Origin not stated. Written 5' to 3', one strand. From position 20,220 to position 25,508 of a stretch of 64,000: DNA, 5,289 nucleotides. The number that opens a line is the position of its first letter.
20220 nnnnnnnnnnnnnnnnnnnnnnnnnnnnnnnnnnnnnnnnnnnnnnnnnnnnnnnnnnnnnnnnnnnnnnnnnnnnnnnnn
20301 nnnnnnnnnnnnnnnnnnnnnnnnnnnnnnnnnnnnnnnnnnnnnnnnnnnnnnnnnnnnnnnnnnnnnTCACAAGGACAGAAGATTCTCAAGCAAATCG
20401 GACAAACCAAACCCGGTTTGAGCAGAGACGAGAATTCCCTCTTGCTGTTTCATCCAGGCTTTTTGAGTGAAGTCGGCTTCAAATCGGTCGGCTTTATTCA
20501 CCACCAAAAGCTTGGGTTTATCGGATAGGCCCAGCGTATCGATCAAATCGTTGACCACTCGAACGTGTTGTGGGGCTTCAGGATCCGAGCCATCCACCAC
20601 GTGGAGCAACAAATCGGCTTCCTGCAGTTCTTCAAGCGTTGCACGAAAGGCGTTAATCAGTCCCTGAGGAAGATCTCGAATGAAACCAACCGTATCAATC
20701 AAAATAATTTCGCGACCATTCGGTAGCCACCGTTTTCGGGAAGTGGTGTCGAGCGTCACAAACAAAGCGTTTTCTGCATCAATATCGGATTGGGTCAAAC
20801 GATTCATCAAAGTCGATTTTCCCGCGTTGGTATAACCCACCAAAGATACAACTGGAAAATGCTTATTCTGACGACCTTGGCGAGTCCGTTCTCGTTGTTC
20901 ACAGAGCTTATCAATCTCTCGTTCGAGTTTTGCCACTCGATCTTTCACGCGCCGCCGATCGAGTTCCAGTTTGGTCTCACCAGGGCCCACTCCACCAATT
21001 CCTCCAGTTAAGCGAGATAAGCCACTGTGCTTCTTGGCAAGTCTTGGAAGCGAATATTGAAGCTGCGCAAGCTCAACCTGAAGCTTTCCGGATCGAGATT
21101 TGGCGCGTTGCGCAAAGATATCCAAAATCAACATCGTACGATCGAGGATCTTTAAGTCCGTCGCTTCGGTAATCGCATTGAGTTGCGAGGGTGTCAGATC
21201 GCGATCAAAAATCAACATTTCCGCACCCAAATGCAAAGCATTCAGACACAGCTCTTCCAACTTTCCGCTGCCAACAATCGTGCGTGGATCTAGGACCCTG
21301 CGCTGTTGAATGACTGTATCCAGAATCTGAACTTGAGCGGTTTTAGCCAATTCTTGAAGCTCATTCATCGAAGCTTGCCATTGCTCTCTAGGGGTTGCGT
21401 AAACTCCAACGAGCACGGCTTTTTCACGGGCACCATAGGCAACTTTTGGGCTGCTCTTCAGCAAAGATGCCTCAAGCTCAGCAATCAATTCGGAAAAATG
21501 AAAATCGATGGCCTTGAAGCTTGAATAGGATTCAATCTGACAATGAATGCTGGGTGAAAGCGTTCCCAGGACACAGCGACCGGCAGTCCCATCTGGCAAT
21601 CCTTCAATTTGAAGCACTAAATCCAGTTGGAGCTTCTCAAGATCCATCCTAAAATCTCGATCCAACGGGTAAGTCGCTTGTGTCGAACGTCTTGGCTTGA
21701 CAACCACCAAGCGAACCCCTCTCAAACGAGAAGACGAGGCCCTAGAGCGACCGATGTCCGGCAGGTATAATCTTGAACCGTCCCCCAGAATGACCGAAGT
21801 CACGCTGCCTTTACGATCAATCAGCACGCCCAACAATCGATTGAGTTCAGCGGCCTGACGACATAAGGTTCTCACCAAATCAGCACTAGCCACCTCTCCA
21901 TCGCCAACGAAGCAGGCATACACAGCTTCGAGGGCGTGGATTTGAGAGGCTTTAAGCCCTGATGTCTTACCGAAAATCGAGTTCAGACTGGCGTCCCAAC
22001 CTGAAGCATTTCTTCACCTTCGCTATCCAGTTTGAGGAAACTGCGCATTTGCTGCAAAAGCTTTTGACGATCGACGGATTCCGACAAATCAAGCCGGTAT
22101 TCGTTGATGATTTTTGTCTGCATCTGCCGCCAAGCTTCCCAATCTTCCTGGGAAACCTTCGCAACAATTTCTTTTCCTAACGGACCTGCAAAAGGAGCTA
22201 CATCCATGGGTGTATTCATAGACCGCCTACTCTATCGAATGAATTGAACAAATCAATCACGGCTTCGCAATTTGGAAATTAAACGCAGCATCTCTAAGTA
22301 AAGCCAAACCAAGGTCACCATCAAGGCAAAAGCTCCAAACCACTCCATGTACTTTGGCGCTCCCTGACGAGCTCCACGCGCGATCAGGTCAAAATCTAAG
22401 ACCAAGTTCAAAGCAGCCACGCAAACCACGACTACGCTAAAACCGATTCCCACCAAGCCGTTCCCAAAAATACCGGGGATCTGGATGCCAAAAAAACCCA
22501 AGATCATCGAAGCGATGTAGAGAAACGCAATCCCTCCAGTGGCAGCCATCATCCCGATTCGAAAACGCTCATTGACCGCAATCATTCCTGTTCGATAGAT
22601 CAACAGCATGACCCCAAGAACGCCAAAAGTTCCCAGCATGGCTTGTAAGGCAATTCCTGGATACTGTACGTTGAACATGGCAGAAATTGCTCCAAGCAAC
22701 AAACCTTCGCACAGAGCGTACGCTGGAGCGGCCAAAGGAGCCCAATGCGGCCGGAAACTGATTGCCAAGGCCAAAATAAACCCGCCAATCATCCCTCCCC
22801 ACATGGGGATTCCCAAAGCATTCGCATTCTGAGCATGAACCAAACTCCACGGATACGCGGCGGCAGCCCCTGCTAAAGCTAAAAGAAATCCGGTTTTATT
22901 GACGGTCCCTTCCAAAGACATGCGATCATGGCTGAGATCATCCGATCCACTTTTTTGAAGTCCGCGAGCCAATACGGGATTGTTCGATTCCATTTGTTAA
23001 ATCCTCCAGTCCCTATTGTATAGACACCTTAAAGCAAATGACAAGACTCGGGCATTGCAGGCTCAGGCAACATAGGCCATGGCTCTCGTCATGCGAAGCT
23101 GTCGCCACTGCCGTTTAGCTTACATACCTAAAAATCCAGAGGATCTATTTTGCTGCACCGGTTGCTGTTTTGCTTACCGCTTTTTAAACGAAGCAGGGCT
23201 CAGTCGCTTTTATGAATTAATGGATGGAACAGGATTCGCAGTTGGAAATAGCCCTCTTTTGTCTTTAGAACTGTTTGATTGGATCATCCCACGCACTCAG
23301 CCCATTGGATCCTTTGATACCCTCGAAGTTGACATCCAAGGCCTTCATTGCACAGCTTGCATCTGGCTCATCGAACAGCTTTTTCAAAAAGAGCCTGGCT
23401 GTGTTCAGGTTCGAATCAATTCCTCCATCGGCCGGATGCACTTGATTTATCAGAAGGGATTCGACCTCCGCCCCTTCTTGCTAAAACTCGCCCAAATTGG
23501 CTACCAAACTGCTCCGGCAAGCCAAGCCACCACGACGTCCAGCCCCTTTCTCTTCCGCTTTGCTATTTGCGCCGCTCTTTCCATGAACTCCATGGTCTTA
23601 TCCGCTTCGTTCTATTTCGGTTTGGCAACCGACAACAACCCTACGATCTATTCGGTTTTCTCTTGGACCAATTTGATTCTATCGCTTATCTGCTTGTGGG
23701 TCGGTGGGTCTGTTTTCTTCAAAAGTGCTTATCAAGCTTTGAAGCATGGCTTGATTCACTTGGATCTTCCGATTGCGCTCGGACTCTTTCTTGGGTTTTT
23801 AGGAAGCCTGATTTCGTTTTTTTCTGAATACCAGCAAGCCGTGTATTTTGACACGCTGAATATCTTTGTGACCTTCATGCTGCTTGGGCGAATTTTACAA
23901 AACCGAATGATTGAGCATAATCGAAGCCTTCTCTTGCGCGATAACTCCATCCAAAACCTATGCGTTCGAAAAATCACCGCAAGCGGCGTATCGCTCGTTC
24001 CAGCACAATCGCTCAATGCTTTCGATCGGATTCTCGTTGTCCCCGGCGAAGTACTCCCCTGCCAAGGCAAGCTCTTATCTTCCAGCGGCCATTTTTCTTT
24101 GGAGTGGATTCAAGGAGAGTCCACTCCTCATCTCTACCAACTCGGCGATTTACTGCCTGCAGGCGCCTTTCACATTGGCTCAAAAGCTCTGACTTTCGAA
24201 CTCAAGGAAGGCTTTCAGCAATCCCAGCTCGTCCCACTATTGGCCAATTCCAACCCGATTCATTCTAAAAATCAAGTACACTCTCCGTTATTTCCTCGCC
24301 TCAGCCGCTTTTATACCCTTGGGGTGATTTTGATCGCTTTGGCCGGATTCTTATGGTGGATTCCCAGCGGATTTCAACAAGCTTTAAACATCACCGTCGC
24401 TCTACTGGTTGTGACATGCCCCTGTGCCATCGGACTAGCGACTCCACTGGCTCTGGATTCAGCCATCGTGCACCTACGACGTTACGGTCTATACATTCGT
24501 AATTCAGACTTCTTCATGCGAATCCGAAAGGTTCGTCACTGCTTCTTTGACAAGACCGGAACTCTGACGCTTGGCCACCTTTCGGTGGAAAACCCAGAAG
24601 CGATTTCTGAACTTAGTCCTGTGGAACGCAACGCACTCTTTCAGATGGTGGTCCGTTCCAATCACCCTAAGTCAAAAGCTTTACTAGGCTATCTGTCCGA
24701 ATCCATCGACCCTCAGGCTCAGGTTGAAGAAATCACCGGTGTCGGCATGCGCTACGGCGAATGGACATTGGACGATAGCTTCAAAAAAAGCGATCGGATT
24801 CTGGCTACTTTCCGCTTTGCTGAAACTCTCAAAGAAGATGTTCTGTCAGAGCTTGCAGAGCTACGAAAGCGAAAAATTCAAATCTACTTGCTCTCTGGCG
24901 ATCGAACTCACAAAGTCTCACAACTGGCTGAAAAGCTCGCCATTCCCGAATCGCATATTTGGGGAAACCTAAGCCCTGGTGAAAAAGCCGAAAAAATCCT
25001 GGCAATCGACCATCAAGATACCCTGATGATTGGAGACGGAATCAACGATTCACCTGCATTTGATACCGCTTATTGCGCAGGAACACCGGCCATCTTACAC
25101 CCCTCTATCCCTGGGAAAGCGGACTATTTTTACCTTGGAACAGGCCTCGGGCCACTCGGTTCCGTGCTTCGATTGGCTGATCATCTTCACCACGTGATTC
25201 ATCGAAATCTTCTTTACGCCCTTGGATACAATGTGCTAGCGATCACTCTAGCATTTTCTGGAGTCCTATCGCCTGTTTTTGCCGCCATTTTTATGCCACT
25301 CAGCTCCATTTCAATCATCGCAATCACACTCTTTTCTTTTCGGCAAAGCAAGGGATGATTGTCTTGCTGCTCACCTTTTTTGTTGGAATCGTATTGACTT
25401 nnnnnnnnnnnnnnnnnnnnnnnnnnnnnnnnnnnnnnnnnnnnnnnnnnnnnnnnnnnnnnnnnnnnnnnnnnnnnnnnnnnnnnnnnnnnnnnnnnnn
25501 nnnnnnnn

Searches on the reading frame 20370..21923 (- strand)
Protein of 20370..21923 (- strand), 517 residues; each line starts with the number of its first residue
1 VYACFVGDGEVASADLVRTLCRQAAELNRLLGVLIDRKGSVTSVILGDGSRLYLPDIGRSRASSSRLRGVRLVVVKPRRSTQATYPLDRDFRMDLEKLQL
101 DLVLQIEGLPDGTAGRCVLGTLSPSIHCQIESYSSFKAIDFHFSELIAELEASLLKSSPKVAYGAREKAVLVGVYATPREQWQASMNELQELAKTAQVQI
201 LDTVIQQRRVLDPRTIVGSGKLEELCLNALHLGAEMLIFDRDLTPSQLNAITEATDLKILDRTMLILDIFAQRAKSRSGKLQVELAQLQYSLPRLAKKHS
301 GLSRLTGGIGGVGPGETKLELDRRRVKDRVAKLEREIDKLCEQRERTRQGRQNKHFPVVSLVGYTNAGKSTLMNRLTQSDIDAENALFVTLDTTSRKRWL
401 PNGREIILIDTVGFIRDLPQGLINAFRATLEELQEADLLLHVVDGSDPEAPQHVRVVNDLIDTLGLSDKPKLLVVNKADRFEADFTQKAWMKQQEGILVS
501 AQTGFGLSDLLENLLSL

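Call 40: search_protein_families(library=pfam, proteins=[window:20370-21923:-], max_evalue=0.001)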
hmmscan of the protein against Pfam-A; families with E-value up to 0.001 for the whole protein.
window:20370-21923:- (517 aa): 8 families
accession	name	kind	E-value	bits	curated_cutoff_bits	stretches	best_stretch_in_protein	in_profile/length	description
PF13167.11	GTP-bdg_N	-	1.2e-28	99.9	25.4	1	184-271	2-89/89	GTP-binding GTPase N-terminal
PF16360.10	GTP-bdg_M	-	2.3e-28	99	29.5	1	273-351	1-79/79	GTP-binding GTPase Middle Region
PF01926.29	MMR_HSR1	-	4.2e-22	78.8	21.9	1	359-477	2-113/113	50S ribosome-binding GTPase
PF13191.12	AAA_16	-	4.3e-06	27.8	32.6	1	334-483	6-146/167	AAA ATPase domain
PF02421.24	FeoB_N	-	1.2e-05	25.3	27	1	359-484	3-121/156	Ferrous iron transport protein B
PF00350.29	Dynamin_N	-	7.1e-05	23.3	27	0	360-390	2-32/168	Dynamin family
PF00009.33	GTP_EFTU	-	9.9e-05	22.4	26.5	0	431-512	88-180/188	Elongation factor Tu GTP binding domain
PF02492.25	cobW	-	0.00059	19.9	20.7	0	398-492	81-167/180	CobW/HypB/UreG, nucleotide-binding domain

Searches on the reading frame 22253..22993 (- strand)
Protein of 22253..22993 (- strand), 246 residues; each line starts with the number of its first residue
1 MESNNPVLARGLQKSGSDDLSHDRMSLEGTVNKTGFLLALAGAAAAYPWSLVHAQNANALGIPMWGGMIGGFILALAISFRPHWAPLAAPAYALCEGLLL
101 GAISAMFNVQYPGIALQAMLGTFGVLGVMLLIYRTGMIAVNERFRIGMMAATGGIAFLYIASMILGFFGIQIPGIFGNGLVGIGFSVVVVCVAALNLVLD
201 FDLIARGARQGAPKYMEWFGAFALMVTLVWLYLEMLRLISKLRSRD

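Call 40: search_protein_families(library=pfam, proteins=[window:22253-22993:-], max_evalue=0.001)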
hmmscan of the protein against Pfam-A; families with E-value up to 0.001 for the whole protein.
window:22253-22993:- (246 aa): 2 families
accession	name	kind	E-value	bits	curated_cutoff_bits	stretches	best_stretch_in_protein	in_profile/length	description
PF12811.12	BaxI_1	-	2e-78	263.7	26.2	1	5-243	1-232/233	Bax inhibitor 1 like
PF01027.25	Bax1-I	-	2.9e-09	37.4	34.1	1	37-238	14-206/207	Inhibitor of apoptosis-promoting Bax1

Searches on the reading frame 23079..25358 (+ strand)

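Call 40: search_protein_families(library=pfam, proteins=[window:23079-25358:+], max_evalue=0.001)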
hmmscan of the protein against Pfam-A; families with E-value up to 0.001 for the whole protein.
window:23079-25358:+ (759 aa): 3 families
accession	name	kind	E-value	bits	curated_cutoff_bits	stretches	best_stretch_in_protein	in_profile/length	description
PF00122.25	E1-E2_ATPase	-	1.3e-18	67.6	28.1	1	293-467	17-179/181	E1-E2 ATPase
PF00702.32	Hydrolase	-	2.1e-16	61.3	26.4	1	485-661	1-187/191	haloacid dehalogenase-like hydrolase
PF12156.14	ATPase-cat_bd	-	8.5e-05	23.6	27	1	8-49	2-51/86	Putative metal-binding domain of cation transport ATPase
